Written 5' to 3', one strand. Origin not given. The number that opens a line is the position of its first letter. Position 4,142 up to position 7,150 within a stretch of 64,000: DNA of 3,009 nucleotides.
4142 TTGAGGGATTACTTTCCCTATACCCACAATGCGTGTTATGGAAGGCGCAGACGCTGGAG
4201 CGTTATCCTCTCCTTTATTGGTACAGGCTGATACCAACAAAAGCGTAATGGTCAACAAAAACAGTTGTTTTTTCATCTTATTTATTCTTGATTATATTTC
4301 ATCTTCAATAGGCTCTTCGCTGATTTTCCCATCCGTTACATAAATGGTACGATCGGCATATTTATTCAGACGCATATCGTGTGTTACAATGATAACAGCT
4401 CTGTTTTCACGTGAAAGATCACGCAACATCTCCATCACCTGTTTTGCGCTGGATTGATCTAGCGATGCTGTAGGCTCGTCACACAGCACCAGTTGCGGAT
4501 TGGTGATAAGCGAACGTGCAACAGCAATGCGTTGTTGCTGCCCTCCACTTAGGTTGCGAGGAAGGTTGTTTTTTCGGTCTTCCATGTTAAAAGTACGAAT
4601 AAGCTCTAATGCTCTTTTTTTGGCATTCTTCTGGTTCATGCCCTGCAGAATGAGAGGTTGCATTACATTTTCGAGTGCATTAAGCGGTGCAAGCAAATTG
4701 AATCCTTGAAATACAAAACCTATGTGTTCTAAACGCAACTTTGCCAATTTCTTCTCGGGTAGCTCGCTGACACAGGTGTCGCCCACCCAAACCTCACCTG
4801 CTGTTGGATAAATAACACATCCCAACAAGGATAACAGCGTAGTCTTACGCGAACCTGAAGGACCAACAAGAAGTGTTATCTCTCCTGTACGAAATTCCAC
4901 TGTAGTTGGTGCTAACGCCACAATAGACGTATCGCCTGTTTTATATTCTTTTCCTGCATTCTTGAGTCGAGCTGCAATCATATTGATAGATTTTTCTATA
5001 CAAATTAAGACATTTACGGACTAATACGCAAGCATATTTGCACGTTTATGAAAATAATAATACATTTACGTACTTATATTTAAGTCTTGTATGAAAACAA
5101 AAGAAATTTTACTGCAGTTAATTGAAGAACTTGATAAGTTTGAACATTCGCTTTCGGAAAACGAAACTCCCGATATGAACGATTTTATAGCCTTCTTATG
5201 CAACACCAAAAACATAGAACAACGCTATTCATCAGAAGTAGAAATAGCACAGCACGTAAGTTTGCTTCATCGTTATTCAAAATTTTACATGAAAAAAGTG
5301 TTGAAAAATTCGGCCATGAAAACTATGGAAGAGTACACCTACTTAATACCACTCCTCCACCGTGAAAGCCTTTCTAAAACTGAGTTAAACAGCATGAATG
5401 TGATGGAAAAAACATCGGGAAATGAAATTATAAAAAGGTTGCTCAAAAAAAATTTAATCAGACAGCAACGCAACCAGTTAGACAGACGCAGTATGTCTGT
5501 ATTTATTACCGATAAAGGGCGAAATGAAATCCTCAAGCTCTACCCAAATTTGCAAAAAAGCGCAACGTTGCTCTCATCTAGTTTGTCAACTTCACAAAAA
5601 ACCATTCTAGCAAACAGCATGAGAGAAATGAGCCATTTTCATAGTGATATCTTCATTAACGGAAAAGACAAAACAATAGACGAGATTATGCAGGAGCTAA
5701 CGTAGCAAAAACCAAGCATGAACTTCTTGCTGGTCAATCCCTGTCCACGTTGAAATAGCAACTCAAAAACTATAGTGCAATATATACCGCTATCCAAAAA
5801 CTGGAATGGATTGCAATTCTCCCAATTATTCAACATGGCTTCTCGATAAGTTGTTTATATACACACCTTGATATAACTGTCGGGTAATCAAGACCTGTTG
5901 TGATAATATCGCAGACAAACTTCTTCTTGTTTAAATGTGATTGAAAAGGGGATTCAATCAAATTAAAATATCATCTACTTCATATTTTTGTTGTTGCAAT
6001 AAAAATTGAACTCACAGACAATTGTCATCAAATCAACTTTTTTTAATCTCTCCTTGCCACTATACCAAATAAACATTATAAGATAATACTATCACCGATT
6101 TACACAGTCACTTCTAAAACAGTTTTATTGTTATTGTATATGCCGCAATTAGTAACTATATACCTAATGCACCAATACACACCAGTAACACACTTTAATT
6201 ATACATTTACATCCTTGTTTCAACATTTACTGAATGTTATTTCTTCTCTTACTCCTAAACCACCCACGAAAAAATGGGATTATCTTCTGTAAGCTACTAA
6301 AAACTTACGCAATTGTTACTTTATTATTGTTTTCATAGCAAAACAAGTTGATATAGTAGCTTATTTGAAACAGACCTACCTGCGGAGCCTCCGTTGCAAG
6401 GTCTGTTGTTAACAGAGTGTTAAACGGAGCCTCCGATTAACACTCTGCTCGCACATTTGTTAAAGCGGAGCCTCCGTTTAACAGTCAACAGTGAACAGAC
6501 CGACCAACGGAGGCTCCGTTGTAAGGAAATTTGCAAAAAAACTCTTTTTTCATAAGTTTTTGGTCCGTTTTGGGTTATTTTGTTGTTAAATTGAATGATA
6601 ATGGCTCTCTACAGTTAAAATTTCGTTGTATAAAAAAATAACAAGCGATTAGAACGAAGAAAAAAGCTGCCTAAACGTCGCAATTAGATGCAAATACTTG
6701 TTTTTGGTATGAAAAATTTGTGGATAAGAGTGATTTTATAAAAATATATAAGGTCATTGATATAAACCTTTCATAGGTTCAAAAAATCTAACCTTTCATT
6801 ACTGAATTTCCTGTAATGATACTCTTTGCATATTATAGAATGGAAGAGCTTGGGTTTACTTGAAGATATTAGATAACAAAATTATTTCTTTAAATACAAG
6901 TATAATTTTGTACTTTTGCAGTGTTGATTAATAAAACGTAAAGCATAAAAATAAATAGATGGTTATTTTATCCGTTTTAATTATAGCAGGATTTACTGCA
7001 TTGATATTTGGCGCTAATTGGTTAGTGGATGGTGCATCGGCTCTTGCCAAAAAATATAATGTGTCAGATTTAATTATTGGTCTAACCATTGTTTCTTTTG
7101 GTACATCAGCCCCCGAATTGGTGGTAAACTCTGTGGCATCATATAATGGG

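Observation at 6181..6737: Two-copy conserved noncoding element of about 555 bp with no coding capacity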

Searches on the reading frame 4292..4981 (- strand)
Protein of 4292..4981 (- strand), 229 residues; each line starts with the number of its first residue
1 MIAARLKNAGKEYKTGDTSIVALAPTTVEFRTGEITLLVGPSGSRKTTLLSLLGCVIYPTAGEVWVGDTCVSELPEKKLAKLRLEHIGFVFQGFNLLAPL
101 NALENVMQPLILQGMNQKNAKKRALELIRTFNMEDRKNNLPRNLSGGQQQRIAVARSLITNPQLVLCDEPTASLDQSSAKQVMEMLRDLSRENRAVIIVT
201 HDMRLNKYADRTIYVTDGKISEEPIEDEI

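Call 58: search_protein_families(library=pfam, proteins=[window:4292-4981:-], max_evalue=0.01)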
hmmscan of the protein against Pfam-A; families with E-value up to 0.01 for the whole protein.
window:4292-4981:- (229 aa): 6 families
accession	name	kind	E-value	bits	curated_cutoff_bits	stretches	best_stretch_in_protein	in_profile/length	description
PF00005.33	ABC_tran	-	9.4e-27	94.7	25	1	26-172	4-137/137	ABC transporter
PF13304.12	AAA_21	-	1.8e-09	38.6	27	1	119-205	220-302/304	AAA domain, putative AbiEii toxin, Type IV TA system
PF02463.25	SMC_N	-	2.2e-07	31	40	1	136-217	135-213/220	RecF/RecN/SMC N terminal domain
PF13555.12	AAA_29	-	0.0035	17.5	27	1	27-60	16-49/61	P-loop containing region of AAA domain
PF13166.12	AAA_13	-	0.0049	16.1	36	1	157-213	522-581/713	AAA domain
PF13481.12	AAA_25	-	0.0081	16.2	27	0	32-69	32-67/195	AAA domain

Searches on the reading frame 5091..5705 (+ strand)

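Call 58: search_protein_families(library=pfam, proteins=[window:5091-5705:+], max_evalue=0.01)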
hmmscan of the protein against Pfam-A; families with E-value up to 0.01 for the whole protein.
window:5091-5705:+ (204 aa): 4 families
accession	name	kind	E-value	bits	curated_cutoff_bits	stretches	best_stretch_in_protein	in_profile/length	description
PF22381.2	Staph_reg_Sar_Rot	-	9.6e-07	29.3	27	1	68-147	3-82/85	Transcriptional regulator SarA/Rot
PF01047.28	MarR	-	6.9e-06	26.3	24.6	1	78-134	2-58/59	MarR family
PF12802.13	MarR_2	-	0.00013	22.5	27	1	89-134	15-61/61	MarR family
PF13463.12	HTH_27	-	0.00035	21.2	22.2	1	100-143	25-68/68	Winged helix DNA-binding domain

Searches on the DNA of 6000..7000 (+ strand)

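Call 7: search_rna_families(source=window, start=6000, end=7000, threshold=evalue, max_evalue=10)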
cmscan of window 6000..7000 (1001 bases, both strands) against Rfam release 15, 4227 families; matches with E-value up to 10: 6.
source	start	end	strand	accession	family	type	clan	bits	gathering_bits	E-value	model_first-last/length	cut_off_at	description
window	6414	6485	-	RF03751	mir-7445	Gene; miRNA;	-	21.4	79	0.75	1-60/60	no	mir-7445 microRNA precursor family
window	6400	6505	+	RF01917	MIR2587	Gene; miRNA;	-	19.1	75.5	0.94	1-94/94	no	MIR2587 microRNA precursor family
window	6368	6584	-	RF01743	leu-phe_leader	Cis-reg; leader;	-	17.8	70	4.7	1-162/162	no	leu/phe leader RNA from Lactococcus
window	6915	6947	+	RF00132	snoR24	Gene; snRNA; snoRNA; CD-box;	-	16.8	38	7.5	1-92/92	no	Small nucleolar RNA R24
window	6399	6502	-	RF01917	MIR2587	Gene; miRNA;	-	16.7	75.5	4.4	1-94/94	no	MIR2587 microRNA precursor family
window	6525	6560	+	RF03485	mir-4000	Gene; miRNA;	-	15.2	58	8.1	1-54/54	no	mir-4000 microRNA precursor family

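Call 34: search_dna_similar(query=window:6190-6740:+, collection=plasmids, mode=distant, max_evalue=0.01)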
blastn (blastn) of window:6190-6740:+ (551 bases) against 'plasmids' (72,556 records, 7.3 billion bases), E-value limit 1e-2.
No match.

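Call 35: search_dna_similar(query=window:6190-6740:+, collection=phages, mode=distant, max_evalue=0.01)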
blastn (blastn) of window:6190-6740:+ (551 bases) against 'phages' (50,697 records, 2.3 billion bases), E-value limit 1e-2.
No match.
